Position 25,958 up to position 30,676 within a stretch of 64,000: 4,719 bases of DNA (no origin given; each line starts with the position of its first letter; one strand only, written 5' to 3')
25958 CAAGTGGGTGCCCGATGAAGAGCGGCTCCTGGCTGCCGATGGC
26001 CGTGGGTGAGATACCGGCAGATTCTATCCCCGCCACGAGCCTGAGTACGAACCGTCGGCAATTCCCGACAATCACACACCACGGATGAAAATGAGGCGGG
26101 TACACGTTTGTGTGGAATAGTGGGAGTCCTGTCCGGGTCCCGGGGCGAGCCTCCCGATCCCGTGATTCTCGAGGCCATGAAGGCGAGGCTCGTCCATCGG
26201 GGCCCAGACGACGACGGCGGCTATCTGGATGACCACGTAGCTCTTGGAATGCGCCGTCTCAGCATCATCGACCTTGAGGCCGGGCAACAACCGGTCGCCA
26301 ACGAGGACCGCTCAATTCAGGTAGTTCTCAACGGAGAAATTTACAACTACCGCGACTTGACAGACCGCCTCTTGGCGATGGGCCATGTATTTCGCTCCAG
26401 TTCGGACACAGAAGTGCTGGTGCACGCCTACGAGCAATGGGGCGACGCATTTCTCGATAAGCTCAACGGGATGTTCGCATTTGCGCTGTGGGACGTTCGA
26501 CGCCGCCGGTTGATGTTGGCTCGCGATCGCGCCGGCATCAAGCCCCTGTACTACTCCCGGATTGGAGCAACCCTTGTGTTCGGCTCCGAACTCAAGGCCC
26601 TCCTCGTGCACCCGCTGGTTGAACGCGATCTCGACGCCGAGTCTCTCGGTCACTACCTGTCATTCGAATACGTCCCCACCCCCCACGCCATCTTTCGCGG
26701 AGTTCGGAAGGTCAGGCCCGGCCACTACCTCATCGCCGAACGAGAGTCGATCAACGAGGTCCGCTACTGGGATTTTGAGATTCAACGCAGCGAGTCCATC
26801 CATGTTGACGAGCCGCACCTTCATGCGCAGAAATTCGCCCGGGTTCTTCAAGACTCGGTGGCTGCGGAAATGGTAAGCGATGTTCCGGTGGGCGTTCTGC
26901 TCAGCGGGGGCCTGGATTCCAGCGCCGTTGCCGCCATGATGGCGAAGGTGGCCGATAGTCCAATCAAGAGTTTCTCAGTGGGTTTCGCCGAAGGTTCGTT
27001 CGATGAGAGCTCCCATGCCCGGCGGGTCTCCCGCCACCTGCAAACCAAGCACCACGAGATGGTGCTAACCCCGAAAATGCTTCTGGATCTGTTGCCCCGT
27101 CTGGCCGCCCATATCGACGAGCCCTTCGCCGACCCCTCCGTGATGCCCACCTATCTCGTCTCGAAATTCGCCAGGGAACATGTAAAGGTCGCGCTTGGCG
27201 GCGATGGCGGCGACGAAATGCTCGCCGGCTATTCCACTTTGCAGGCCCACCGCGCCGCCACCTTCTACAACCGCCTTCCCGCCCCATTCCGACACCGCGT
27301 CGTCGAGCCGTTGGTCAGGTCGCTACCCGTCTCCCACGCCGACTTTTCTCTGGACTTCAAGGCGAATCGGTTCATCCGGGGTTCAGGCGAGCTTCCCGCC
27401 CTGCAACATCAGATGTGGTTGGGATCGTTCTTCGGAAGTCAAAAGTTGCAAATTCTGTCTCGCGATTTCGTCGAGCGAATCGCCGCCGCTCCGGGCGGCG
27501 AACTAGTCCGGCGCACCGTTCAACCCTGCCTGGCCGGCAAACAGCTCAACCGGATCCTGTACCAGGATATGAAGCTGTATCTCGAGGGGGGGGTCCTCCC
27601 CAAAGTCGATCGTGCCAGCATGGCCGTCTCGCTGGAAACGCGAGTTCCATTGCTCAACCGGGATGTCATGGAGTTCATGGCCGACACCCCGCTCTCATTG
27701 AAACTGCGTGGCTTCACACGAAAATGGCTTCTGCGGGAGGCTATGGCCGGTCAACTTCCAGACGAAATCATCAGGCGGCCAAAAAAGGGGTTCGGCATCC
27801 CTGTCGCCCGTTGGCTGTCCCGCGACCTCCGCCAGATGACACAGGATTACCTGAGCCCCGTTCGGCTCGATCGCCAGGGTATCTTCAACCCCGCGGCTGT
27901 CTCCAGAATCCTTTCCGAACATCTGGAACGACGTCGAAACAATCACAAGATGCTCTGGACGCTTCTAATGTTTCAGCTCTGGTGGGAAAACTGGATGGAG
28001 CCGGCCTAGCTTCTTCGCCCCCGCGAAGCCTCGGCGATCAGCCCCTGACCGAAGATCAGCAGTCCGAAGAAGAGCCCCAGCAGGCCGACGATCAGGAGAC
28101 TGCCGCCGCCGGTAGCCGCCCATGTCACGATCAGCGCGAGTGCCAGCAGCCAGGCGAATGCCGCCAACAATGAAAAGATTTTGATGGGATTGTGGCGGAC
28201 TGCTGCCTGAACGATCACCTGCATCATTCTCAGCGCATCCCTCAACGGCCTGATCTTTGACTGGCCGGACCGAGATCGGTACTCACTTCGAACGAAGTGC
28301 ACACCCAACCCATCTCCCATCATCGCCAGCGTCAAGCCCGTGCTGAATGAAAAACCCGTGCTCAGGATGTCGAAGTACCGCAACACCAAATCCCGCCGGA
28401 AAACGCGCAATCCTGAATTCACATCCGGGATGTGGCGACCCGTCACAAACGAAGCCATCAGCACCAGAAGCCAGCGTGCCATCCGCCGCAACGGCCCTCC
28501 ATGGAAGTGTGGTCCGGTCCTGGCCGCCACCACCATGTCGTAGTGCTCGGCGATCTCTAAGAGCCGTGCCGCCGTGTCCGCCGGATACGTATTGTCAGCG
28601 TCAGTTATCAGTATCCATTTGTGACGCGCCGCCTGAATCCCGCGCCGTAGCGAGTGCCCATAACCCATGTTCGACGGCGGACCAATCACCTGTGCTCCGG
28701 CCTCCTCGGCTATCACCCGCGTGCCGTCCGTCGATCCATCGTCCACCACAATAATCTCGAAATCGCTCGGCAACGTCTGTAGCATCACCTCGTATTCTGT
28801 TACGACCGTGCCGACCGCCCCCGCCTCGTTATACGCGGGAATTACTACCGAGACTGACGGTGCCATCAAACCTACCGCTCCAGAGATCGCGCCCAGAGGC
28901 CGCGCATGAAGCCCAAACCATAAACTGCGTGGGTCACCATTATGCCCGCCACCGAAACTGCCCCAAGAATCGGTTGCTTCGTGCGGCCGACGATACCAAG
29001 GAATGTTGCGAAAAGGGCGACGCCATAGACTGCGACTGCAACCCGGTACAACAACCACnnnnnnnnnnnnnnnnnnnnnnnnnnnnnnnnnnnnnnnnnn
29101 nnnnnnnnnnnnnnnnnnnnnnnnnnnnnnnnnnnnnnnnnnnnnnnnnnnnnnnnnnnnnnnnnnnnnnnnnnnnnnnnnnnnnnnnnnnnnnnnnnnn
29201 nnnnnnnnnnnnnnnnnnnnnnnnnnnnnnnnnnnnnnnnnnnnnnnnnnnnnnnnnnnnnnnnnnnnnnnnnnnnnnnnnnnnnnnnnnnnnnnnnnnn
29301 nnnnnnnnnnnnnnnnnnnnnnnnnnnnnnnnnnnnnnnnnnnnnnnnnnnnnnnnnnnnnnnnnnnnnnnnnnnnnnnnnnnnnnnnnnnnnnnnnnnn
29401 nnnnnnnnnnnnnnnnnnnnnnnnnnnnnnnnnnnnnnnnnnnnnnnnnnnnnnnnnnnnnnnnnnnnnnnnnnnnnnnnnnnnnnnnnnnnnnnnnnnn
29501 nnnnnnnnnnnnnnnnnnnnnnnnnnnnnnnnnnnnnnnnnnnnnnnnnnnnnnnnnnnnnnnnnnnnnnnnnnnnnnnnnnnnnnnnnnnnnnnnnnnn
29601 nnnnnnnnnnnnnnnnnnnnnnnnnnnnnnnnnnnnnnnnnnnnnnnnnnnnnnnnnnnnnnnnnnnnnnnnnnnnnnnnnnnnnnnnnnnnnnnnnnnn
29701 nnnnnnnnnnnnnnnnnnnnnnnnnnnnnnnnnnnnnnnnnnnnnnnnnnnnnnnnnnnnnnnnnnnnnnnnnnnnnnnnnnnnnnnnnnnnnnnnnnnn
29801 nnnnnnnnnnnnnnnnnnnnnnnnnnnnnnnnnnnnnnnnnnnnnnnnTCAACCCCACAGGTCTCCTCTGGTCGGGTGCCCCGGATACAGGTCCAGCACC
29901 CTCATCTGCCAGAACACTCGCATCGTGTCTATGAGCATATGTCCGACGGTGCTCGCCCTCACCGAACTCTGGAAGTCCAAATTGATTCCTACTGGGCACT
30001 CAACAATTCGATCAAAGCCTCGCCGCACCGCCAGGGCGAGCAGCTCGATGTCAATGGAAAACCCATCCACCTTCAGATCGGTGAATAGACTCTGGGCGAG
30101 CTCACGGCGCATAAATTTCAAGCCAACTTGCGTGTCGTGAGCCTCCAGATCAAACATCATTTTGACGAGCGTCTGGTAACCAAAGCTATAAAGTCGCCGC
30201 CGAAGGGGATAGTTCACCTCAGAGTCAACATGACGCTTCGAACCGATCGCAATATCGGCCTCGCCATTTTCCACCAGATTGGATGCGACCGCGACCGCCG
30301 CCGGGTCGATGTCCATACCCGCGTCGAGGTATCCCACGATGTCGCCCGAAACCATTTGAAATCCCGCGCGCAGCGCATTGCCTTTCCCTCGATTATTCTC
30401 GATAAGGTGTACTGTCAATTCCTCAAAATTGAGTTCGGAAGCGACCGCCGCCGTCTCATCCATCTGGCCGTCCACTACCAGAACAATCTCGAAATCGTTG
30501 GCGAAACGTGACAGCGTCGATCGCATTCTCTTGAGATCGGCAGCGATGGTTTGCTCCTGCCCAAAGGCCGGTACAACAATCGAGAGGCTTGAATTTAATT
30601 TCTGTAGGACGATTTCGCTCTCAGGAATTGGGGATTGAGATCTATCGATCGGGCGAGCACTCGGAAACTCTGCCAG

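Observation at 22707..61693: Recurring family of bitopic partner proteins next to GT-C-like membrane glycosyltransferases; four of six overlap their GT-C neighbour on the same strand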

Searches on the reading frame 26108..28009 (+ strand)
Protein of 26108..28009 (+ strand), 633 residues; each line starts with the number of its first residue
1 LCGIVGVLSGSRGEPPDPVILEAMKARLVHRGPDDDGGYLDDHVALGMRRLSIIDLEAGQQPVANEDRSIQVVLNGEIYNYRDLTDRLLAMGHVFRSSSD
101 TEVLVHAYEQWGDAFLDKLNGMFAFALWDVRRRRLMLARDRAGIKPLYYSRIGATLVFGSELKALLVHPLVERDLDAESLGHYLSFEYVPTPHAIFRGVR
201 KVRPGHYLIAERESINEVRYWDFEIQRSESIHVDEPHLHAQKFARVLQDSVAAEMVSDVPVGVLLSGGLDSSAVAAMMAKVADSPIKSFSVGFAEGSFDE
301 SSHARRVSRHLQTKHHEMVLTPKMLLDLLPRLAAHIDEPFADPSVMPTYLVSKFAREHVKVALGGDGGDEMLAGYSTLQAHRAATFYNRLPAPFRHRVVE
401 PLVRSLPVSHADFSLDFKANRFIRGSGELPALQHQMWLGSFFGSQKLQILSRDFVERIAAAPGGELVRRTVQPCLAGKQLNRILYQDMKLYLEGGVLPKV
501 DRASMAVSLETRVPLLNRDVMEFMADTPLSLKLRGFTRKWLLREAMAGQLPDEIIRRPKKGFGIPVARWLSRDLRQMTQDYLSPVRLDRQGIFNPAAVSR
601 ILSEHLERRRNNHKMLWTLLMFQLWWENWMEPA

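Call 13: search_protein_families(library=pfam, proteins=[window:26108-28009:+], max_evalue=0.01)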
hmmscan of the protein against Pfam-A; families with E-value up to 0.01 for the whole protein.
window:26108-28009:+ (633 aa): 7 families
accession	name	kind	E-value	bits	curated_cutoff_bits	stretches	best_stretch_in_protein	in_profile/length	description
PF00733.27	Asn_synthase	-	9.6e-103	345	21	1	243-626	2-353/354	Asparagine synthase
PF13537.11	GATase_7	-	8.9e-47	158.6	25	1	49-166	2-122/123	Glutamine amidotransferase domain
PF13522.11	GATase_6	-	6.9e-42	143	27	1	33-161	1-130/130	Glutamine amidotransferase domain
PF02540.23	NAD_synthase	-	0.0013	18.4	21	1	242-378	4-140/242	NAD synthase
PF24167.1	DUF7411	-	0.0018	18.3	28.7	1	261-327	3-65/194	Family of unknown function (DUF7411)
PF06508.19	QueC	-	0.0052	16.7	22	1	263-320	4-60/210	Queuosine biosynthesis protein QueC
PF12481.13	DUF3700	-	0.0081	16.1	27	0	113-151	123-161/228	Aluminium induced protein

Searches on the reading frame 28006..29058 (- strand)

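Call 13: search_protein_families(library=pfam, proteins=[window:28006-29058:-], max_evalue=0.01)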
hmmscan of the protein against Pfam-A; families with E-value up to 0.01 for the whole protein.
window:28006-29058:- (350 aa): 4 families
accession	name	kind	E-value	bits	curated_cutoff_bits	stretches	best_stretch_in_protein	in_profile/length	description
PF00535.33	Glycos_transf_2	-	1.2e-25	90.8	23.3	1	70-226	1-165/168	Glycosyl transferase family 2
PF13641.12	Glyco_tranf_2_3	-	3.9e-09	37.3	27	1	67-185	1-125/230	Glycosyltransferase like family 2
PF10111.15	Glyco_tranf_2_2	-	0.0015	18.5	27.3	1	70-175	1-111/276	Glycosyltransferase like family 2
PF13704.12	Glyco_tranf_2_4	-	0.0033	18.3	27.5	0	101-161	21-87/98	Glycosyl transferase family 2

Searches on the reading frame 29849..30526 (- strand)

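Call 24: search_protein_families(library=pfam, proteins=[window:29849-30526:-], max_evalue=0.01)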
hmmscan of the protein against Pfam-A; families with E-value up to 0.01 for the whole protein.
window:29849-30526:- (225 aa): 2 families
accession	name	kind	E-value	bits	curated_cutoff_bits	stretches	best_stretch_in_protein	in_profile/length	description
PF00535.33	Glycos_transf_2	-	1.5e-17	64.5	23.3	1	3-148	19-168/168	Glycosyl transferase family 2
PF13641.12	Glyco_tranf_2_3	-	2.2e-06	28.3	27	1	11-129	30-154/230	Glycosyltransferase like family 2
